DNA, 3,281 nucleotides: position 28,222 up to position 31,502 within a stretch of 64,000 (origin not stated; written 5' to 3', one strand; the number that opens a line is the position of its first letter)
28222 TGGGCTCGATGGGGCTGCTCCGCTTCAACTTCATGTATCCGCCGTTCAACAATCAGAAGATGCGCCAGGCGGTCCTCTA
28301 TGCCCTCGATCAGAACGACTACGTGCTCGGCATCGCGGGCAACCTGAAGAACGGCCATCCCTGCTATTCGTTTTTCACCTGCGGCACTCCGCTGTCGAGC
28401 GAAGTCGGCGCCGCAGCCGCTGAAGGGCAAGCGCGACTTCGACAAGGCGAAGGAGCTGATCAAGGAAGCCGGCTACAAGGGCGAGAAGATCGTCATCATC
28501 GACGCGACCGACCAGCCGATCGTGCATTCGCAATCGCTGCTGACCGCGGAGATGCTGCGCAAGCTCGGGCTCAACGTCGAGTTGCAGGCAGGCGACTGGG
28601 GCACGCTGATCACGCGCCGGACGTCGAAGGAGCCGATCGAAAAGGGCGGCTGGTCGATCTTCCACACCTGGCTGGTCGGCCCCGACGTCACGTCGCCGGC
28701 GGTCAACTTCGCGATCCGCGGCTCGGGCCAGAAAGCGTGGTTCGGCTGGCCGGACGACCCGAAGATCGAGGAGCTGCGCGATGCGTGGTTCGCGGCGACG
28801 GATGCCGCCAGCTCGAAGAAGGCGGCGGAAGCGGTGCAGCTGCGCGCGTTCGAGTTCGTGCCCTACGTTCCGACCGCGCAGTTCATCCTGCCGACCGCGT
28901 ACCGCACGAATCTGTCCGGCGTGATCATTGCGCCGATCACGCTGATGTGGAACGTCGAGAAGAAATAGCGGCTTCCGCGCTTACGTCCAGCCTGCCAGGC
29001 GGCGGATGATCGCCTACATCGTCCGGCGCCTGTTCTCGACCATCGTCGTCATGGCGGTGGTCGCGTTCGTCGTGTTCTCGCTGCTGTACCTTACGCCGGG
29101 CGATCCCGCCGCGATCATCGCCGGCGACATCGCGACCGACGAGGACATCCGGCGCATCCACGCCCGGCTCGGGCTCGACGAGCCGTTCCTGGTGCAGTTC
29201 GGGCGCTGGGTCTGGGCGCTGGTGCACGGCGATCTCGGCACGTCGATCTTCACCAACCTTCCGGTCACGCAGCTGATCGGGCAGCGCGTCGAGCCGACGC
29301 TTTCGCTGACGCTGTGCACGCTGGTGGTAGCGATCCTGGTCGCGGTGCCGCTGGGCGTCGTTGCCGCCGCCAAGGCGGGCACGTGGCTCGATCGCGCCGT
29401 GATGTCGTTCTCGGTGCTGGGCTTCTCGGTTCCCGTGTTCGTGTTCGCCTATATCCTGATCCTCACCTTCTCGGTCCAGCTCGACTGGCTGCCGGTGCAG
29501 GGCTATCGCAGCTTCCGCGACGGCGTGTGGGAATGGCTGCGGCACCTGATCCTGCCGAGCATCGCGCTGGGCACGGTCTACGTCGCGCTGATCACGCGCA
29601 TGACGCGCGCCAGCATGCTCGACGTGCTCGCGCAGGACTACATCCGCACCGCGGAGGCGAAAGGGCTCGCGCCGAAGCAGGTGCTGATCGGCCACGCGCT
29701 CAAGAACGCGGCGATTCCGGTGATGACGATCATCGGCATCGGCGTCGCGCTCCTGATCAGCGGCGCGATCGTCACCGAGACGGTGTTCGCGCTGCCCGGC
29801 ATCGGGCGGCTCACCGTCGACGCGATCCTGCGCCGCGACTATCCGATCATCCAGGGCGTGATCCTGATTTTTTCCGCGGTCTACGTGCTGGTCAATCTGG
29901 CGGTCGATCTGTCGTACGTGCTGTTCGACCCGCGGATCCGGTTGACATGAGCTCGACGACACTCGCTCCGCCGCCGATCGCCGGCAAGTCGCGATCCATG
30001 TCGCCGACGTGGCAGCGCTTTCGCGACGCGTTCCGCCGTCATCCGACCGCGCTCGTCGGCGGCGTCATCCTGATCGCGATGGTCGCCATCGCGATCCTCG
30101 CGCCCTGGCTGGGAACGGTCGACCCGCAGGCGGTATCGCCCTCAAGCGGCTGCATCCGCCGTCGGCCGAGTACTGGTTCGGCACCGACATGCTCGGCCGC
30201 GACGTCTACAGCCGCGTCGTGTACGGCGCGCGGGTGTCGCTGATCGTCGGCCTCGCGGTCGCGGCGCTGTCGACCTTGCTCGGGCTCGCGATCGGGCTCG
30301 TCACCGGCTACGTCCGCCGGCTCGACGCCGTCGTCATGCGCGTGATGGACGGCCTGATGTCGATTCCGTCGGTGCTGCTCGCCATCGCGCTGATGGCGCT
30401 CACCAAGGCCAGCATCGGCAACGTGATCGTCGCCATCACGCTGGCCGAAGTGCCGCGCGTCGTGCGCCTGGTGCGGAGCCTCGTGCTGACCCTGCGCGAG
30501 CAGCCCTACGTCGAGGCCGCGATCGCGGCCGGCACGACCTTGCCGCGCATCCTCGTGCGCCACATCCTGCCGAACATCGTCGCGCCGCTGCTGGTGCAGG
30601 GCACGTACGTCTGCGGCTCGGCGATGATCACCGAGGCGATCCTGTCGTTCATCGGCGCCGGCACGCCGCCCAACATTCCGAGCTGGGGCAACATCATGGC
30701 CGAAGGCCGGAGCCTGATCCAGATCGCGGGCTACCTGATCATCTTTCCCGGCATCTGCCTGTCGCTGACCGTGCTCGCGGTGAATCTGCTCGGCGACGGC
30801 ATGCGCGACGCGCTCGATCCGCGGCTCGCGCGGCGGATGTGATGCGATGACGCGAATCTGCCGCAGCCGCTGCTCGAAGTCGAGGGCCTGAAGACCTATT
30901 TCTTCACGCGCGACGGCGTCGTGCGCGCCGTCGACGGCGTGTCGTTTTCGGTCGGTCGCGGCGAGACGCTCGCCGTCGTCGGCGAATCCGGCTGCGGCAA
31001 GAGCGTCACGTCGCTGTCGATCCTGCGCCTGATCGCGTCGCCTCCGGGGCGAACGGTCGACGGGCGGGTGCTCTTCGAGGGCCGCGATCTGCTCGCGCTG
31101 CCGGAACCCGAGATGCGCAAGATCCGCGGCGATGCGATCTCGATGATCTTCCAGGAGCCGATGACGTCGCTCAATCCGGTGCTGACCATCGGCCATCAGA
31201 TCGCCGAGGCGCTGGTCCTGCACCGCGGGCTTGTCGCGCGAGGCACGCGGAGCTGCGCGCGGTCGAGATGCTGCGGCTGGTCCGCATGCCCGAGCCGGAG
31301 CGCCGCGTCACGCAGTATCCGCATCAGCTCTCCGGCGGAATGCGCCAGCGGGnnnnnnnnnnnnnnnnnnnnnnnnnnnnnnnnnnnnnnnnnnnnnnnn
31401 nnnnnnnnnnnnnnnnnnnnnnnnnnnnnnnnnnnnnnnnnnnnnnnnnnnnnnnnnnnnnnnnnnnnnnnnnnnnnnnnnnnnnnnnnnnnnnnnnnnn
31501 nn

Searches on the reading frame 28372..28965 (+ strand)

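Call 16: search_protein_families(library=pfam, proteins=[window:28372-28965:+], max_evalue=0.01)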
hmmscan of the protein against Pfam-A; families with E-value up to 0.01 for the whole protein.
window:28372-28965:+ (198 aa): 1 family
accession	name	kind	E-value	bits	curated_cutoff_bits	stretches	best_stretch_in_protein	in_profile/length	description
PF00496.27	SBP_bac_5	-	1.8e-10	40.9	32.4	1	16-104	260-349/368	Bacterial extracellular solute-binding proteins, family 5 Middle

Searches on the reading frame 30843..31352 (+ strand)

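Call 16: search_protein_families(library=pfam, proteins=[window:30843-31352:+], max_evalue=0.01)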
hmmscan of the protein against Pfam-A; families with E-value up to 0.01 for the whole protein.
window:30843-31352:+ (170 aa): 1 family
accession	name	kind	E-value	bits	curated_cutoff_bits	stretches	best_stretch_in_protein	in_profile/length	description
PF00005.33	ABC_tran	-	2.7e-11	44.7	25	1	31-119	2-79/137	ABC transporter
